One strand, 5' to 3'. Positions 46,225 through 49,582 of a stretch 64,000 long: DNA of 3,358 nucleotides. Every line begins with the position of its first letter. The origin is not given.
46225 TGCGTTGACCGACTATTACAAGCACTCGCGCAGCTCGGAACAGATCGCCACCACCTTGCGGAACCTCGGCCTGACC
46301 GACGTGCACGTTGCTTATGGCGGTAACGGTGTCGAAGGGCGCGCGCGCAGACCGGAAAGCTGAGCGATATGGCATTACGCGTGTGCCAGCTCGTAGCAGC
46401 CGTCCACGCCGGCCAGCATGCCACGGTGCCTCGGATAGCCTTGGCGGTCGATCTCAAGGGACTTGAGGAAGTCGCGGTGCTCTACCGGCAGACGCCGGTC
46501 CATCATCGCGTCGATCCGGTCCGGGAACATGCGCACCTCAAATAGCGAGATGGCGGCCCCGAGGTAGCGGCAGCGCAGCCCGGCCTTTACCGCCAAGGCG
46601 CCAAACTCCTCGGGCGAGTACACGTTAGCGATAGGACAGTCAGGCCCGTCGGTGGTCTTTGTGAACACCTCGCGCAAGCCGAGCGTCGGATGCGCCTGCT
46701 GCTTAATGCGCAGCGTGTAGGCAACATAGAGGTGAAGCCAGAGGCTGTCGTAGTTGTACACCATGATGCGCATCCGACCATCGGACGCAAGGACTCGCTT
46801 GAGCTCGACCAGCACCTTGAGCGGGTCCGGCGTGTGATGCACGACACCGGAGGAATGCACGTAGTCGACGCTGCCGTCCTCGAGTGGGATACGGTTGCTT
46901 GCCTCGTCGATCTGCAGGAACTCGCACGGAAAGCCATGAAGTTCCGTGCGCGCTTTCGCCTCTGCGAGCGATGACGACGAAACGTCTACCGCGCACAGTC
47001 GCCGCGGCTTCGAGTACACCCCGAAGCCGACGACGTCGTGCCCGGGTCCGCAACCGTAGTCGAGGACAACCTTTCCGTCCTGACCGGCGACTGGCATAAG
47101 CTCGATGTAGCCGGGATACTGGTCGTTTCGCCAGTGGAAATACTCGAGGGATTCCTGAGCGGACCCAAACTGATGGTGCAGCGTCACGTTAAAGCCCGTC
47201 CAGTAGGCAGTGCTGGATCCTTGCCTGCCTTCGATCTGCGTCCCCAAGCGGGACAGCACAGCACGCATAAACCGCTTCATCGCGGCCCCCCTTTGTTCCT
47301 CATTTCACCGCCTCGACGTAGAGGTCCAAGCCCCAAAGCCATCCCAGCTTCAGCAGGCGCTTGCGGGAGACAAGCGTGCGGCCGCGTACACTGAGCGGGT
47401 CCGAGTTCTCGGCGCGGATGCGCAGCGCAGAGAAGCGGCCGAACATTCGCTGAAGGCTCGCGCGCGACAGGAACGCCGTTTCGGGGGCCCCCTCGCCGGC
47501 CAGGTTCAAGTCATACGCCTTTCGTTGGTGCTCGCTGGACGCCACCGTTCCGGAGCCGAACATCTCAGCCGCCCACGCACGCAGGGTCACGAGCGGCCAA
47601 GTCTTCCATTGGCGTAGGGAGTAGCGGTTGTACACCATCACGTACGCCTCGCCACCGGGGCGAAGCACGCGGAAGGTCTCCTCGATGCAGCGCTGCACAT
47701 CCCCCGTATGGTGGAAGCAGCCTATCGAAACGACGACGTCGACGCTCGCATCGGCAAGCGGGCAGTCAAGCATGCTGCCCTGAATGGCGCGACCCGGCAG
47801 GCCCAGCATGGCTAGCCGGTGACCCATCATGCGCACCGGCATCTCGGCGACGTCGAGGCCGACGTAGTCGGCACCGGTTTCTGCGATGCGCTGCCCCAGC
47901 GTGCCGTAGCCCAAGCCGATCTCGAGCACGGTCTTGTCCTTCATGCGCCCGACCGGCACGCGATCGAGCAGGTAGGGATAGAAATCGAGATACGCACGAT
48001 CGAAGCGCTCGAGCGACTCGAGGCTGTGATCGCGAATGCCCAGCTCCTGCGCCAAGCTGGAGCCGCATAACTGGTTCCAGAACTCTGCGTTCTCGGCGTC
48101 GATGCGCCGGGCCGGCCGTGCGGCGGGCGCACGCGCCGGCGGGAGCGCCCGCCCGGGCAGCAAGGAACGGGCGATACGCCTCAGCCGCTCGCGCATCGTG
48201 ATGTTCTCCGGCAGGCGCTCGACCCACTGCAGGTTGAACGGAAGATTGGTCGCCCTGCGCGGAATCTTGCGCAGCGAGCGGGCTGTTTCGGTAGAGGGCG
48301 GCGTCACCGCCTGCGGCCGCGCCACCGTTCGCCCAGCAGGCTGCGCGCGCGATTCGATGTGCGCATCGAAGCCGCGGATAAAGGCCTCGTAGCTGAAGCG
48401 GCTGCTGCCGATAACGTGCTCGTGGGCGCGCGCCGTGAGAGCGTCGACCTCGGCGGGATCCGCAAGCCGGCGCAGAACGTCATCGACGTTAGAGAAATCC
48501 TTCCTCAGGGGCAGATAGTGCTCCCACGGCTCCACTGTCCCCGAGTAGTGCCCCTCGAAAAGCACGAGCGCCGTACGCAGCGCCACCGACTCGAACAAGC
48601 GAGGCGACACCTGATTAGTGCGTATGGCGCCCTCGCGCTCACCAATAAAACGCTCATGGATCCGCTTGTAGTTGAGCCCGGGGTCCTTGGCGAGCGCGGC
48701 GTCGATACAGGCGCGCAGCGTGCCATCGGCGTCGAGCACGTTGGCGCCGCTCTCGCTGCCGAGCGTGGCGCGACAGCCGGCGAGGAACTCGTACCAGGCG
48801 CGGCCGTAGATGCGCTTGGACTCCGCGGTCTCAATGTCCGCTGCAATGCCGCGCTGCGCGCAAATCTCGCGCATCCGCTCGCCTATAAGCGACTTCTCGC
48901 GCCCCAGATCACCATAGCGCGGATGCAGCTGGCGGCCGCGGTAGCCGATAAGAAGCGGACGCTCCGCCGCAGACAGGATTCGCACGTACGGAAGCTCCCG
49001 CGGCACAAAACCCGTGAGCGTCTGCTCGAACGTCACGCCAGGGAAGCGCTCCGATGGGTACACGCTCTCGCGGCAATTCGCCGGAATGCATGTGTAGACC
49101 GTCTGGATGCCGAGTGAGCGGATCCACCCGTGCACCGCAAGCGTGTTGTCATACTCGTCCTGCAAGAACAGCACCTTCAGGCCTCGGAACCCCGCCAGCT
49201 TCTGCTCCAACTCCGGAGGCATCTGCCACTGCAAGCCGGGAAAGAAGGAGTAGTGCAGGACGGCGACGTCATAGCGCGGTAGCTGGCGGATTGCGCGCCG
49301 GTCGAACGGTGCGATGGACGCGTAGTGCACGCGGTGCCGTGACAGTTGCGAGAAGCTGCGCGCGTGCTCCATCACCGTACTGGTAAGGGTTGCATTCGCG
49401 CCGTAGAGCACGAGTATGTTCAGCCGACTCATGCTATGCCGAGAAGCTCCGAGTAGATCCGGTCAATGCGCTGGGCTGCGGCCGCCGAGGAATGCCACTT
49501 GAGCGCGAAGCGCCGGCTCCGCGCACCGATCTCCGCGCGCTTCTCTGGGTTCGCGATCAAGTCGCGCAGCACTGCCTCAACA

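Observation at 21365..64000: About 42-kb ABC-transporter-type surface-glycan locus in two back-to-back minus-strand gene arrays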

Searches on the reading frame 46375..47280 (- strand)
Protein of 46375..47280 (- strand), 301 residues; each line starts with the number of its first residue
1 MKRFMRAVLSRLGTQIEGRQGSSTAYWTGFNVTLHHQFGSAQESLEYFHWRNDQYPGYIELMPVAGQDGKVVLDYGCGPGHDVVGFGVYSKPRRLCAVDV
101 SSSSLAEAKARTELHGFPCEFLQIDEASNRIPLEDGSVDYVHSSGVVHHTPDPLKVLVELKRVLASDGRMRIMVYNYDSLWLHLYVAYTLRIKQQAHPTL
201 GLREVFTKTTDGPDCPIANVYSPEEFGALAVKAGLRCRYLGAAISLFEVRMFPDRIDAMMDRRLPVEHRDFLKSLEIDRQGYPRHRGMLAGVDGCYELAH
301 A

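Call 6: search_protein_families(library=pfam, proteins=[window:46375-47280:-], max_evalue=0.001)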
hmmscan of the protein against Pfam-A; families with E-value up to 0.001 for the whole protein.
window:46375-47280:- (301 aa): 7 families
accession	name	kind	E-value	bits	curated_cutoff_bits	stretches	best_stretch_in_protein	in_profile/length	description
PF08241.18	Methyltransf_11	-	8.9e-17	62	21.2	1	73-170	1-93/95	Methyltransferase domain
PF13847.12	Methyltransf_31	-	2.2e-16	60.3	27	1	68-176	3-113/145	Methyltransferase domain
PF13649.12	Methyltransf_25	-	3.1e-15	57.1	27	1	72-168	1-97/97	Methyltransferase domain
PF13489.12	Methyltransf_23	-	2.9e-13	50.3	27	1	47-237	1-161/164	Methyltransferase domain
PF08242.18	Methyltransf_12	-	3.3e-12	47.4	30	1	73-169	1-97/98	Methyltransferase domain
PF01209.24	Ubie_methyltran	-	2.7e-07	30.6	20.1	1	65-177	44-156/233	ubiE/COQ5 methyltransferase family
PF08003.17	Methyltransf_9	-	3.4e-05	23.4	23.8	1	65-170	112-215/315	Protein of unknown function (DUF1698)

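Call 18: search_protein_families(library=ncbifam, proteins=[window:46375-47280:-], max_evalue=0.001)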
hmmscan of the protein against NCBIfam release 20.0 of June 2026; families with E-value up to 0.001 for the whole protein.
window:46375-47280:- (301 aa): 19 families
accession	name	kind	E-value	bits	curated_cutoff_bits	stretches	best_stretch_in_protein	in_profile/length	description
NF045667.1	MTase_DVU1556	equivalog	4.2e-11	42.7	155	1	67-171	21-118/213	DVU_1556 family methyltransferase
NF047649.1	MTase_UXPK_star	exception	4.3e-11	42.4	460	1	68-172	77-181/283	methyltransferase/UXPK-star double selenoprotein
NF008823.0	PRK11873.1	subfamily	7.3e-10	38.8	263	1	67-172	76-181/272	arsenite methyltransferase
NF041537.1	ArsM_AhpD_UU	exception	4.6e-09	35.5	510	1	67-172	75-180/345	arsenite methyltransferase/AhpD domain selenoprotein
TIGR01934.1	MenG_MenH_UbiE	subfamily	6e-08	32.3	158.35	1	67-178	38-147/223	ubiquinone/menaquinone biosynthesis methyltransferase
NF041536.1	ArsM_DUF2284_UU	exception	1.8e-07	29.9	575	1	67-172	75-180/459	arsenite methyltransferase/DUF2284 domain selenoprotein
TIGR00452.1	TIGR00452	equivalog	3.3e-07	29.4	275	1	68-170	117-217/316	tRNA 5-methoxyuridine(34)/uridine 5-oxyacetic acid(34) synthase CmoB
TIGR02072.1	BioC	equivalog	6.4e-07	29.4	184.95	1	69-169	35-129/244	malonyl-ACP O-methyltransferase BioC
NF001244.0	PRK00216.1-5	equivalog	1.2e-06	28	216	1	67-173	47-154/236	bifunctional demethylmenaquinone methyltransferase/2-methoxy-6-polyprenyl-1,4-benzoquinol methylase UbiE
NF008264.0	PRK11036.1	equivalog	1.6e-06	27.7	366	1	71-197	47-172/261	tRNA uridine 5-oxyacetic acid(34) methyltransferase CmoM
NF011650.0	PRK15068.1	equivalog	3.1e-06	26.3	209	1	67-170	121-223/324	tRNA 5-methoxyuridine(34)/uridine 5-oxyacetic acid(34) synthase CmoB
NF007610.0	PRK10258.1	equivalog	5e-06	26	342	1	63-179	37-145/251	malonyl-ACP O-methyltransferase BioC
NF040539.1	AST_met_ArsM_2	exception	9.6e-06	25.6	240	1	64-169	52-160/262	putative arsinothricin biosynthesis methyltransferase ArsM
NF043040.1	corrin_prot_MT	hypoth_equivalog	3.3e-05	23.4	180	1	67-173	40-148/216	corrinoid protein-associated methyltransferase CpaM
TIGR02752.1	MenG_heptapren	equivalog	5.8e-05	22.7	419.85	1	59-173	38-150/231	demethylmenaquinone methyltransferase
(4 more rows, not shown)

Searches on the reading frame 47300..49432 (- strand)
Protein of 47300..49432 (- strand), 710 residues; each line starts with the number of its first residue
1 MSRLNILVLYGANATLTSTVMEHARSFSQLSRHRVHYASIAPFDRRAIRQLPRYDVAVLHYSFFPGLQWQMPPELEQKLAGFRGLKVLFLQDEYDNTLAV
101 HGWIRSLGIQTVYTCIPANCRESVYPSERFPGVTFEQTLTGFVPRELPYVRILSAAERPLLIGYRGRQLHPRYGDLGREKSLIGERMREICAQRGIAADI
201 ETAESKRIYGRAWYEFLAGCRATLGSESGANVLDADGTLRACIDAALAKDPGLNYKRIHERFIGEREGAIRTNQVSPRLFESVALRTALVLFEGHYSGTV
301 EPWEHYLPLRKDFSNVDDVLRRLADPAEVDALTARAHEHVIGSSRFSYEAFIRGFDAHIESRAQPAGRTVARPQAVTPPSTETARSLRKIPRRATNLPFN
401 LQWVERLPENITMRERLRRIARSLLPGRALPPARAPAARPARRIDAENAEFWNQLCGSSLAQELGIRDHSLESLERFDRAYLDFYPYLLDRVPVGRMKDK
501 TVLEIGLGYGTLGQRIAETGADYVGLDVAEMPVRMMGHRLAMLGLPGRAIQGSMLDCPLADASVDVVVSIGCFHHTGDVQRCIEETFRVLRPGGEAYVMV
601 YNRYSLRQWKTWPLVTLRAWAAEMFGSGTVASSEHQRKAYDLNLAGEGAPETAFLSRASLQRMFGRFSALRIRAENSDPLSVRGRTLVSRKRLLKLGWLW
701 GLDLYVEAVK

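Call 6: search_protein_families(library=pfam, proteins=[window:47300-49432:-], max_evalue=0.001)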
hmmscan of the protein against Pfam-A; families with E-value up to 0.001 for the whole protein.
window:47300-49432:- (710 aa): 8 families
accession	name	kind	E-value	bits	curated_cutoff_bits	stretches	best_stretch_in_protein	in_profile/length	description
PF08241.18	Methyltransf_11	-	3.1e-17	63.4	21.2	1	503-597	1-94/95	Methyltransferase domain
PF13649.12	Methyltransf_25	-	7.8e-17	62.2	27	1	502-594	1-97/97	Methyltransferase domain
PF08242.18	Methyltransf_12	-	3e-12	47.6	30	1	503-594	1-96/98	Methyltransferase domain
PF13847.12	Methyltransf_31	-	7e-12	45.7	27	1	498-602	3-113/145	Methyltransferase domain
PF13489.12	Methyltransf_23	-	1.3e-09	38.4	27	1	479-614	7-134/164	Methyltransferase domain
PF05175.20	MTS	-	2.9e-05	24.2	23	1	495-602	30-142/170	Methyltransferase small domain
PF02353.26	CMAS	-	3.4e-05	23.7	27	1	500-599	64-165/273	Mycolic acid cyclopropane synthetase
PF01209.24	Ubie_methyltran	-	0.00035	20.4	20.1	1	502-606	51-159/233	ubiE/COQ5 methyltransferase family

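Call 18: search_protein_families(library=ncbifam, proteins=[window:47300-49432:-], max_evalue=0.001)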
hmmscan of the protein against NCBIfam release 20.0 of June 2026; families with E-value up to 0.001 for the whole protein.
window:47300-49432:- (710 aa): 21 families
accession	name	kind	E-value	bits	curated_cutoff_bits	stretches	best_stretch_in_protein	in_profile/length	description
NF045823.1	PthPhpthDimycoMt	equivalog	8.8e-11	41.5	300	1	497-610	65-179/256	phthiotriol/phenolphthiotriol dimycocerosates methyltransferase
NF045825.1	FAmtase_mtf2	equivalog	1.4e-10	40.8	400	1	497-610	57-171/248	fatty-acid O-methyltransferase Mtf2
NF041537.1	ArsM_AhpD_UU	exception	1.9e-09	36.8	510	1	497-596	75-178/345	arsenite methyltransferase/AhpD domain selenoprotein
NF045667.1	MTase_DVU1556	equivalog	1e-08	34.9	155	1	496-596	20-117/213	DVU_1556 family methyltransferase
TIGR02072.1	BioC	equivalog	1.4e-08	34.9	184.95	1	489-611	24-145/244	malonyl-ACP O-methyltransferase BioC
NF047649.1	MTase_UXPK_star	exception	1.8e-08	33.8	460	1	490-596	68-179/283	methyltransferase/UXPK-star double selenoprotein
NF043040.1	corrin_prot_MT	hypoth_equivalog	1e-07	31.6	180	1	498-598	41-147/216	corrinoid protein-associated methyltransferase CpaM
NF008823.0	PRK11873.1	subfamily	4.4e-07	29.6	263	1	524-598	106-181/272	arsenite methyltransferase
NF001241.0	PRK00216.1-2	equivalog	1.8e-06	27.8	327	1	499-611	52-160/231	demethylmenaquinone methyltransferase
NF041675.1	sarc_dimgly_tmase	equivalog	2.9e-06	27.4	550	1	498-596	66-167/278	sarcosine/dimethylglycine N-methyltransferase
TIGR01983.1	UbiG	equivalog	4.2e-06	26.2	102.95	1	496-604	47-157/228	bifunctional 2-polyprenyl-6-hydroxyphenol methylase/3-demethylubiquinol 3-O-methyltransferase UbiG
NF041255.1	mycofact_MftM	equivalog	8.8e-06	25.2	200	1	499-591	140-234/289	mycofactocin oligosaccharide methyltransferase MftM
NF007610.0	PRK10258.1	equivalog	1.5e-05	24.5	342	1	496-632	40-173/251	malonyl-ACP O-methyltransferase BioC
NF053839.1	CPFASynBruc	equivalog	9.3e-05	21.5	600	1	498-578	174-254/410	cyclopropane fatty acid synthase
TIGR01934.1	MenG_MenH_UbiE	subfamily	0.0001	21.7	158.35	1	496-601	37-144/223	ubiquinone/menaquinone biosynthesis methyltransferase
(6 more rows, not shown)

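Call 36: list_cluster_members(proteins=[P0121, window:47300-49432:-, window:35170-37065:-, window:34201-35139:-, window:23756-25594:-, window:61357-62415:-, window:60773-61357:-, window:46375-47280:-, window:51860-52711:-, window:45380-46363:+])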
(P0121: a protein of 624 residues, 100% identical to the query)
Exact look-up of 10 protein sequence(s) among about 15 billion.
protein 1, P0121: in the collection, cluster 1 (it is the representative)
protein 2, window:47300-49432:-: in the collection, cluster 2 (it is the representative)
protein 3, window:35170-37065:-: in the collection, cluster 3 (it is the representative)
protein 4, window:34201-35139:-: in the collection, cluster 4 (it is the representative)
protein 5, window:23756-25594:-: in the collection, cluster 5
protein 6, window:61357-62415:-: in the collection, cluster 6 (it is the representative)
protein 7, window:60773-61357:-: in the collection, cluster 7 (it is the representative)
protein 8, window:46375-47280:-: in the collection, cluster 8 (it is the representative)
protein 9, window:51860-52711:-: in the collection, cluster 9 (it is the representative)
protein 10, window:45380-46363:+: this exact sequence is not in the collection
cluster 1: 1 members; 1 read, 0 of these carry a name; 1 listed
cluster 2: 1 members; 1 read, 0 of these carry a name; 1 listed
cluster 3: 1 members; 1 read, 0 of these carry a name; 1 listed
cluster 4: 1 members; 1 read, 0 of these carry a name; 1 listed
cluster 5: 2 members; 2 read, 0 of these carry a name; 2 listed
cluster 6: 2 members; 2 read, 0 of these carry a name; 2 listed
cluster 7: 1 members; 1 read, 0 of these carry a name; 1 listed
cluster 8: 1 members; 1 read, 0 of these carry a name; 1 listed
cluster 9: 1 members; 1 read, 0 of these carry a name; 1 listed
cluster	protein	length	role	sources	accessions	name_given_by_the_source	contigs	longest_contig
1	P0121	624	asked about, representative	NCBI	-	-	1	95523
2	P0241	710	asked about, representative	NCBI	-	-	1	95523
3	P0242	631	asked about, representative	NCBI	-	-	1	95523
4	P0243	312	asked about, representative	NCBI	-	-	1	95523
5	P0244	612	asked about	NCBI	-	-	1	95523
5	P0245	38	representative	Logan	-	-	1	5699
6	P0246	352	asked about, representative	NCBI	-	-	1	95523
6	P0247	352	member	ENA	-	-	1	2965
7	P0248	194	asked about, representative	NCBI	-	-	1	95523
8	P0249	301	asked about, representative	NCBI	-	-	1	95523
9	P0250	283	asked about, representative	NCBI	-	-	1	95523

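Call 45: find_related_loci(query=window:47300-49432:-, collection=metagenome_contigs, flank=10000)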
Query window:47300-49432:- (710 aa) in metagenome_contigs; peptide patterns used: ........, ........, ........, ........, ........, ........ (x = any residue, [..] = any of these).
55 stretches matched a pattern; 1 encode a relative of the query (tblastn E <= 1e-3); 1 distinct loci.
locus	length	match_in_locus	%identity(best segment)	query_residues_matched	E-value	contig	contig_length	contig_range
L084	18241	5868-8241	33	6-362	7e-51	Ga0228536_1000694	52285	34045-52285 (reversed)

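Call 46: find_homologous_proteins(query=window:47300-49432:-, max_evalue=0.00001)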
Query window:47300-49432:- (710 aa): 810 proteins with E <= 0.00001 among 8000 candidates; the best 120 are listed.
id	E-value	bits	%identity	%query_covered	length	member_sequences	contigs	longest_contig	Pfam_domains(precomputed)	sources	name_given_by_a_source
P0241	0.0e+0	1623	100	100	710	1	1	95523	PF13847.13,PF13489.13,PF05175.21,PF13649.13,PF08241.19,PF08242.19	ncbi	-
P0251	1.2e-266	905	57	100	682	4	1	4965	PF13847.13,PF13489.13,PF05175.21,PF13649.13,PF08241.19,PF08242.19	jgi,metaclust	metaclust:\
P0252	3.5e-255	867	62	88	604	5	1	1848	PF13847.13,PF13489.13,PF05175.21,PF13649.13,PF08241.19,PF08242.19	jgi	jgi:SAM-dependent methyltransferase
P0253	7.8e-218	744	75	62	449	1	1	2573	-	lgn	-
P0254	7.8e-179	615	48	50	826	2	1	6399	PF13847.13,PF13489.13,PF13649.13,PF01209.25,PF08241.19,PF08242.19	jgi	-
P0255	4.5e-169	582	44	51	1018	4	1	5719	PF22352.3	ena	-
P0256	2.8e-166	573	61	60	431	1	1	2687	-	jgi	-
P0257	2.1e-164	567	63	57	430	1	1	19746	-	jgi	jgi:hypothetical protein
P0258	3.1e-163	563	62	58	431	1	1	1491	-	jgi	jgi:hypothetical protein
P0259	1.1e-156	541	59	60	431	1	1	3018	-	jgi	-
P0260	6.9e-155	536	58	59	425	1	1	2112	-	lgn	-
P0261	8.7e-153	529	56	62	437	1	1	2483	-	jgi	jgi:hypothetical protein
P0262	5.9e-150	519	41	85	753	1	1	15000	PF13847.13,PF13489.13,PF13649.13,PF01209.25,PF08241.19,PF08242.19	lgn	-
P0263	9.9e-148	512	41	99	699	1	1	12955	PF13847.13,PF13489.13,PF05175.21,PF13649.13,PF08241.19,PF08242.19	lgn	-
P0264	1.7e-147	511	58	56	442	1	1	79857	-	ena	-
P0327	5.7e-102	361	50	51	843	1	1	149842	PF13524.13,PF13692.13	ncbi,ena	-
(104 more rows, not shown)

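Call 59: find_encoding_contigs(protein=P0327, flank=10000, max_places=1)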
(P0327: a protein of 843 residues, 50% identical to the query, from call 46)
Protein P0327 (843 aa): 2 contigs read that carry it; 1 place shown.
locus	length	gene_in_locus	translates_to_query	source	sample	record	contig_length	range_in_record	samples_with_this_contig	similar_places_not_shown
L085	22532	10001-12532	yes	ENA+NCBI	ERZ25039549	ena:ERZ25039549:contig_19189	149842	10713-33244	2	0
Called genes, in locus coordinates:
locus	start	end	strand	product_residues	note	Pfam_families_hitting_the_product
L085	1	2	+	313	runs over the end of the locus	-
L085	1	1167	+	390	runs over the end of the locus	PF00005:ABC_tran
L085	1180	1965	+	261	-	PF01061:ABC2_membrane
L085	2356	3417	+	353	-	PF13692:Glyco_trans_1_4 (faint)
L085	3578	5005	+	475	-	-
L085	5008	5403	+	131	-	-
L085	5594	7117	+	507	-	PF13439:Glyco_transf_4, PF13579:Glyco_trans_4_4, PF00534:Glycos_transf_1, PF13692:Glyco_trans_1_4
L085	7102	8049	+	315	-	PF01209:Ubie_methyltran, PF13489:Methyltransf_23, PF08241:Methyltransf_11, PF08242:Methyltransf_12, PF13649:Methyltransf_25, PF13847:Methyltransf_31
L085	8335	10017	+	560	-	PF13522:GATase_6, PF13537:GATase_7, PF00733:Asn_synthase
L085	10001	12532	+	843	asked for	PF13692:Glyco_trans_1_4, PF13524:Glyco_trans_1_2 (weak)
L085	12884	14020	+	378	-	-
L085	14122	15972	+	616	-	PF13522:GATase_6, PF13537:GATase_7, PF00733:Asn_synthase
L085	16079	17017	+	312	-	PF01370:Epimerase, PF02719:Polysacc_synt_2, PF04321:RmlD_sub_bind, PF13460:NAD_binding_10, PF16363:GDP_Man_Dehyd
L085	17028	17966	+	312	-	PF01073:3Beta_HSD, PF01370:Epimerase, PF02719:Polysacc_synt_2, PF04321:RmlD_sub_bind, PF07993:NAD_binding_4 (faint), PF13460:NAD_binding_10, PF16363:GDP_Man_Dehyd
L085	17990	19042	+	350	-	PF01370:Epimerase, PF02719:Polysacc_synt_2 (faint), PF01073:3Beta_HSD, PF07993:NAD_binding_4 (faint), PF16363:GDP_Man_Dehyd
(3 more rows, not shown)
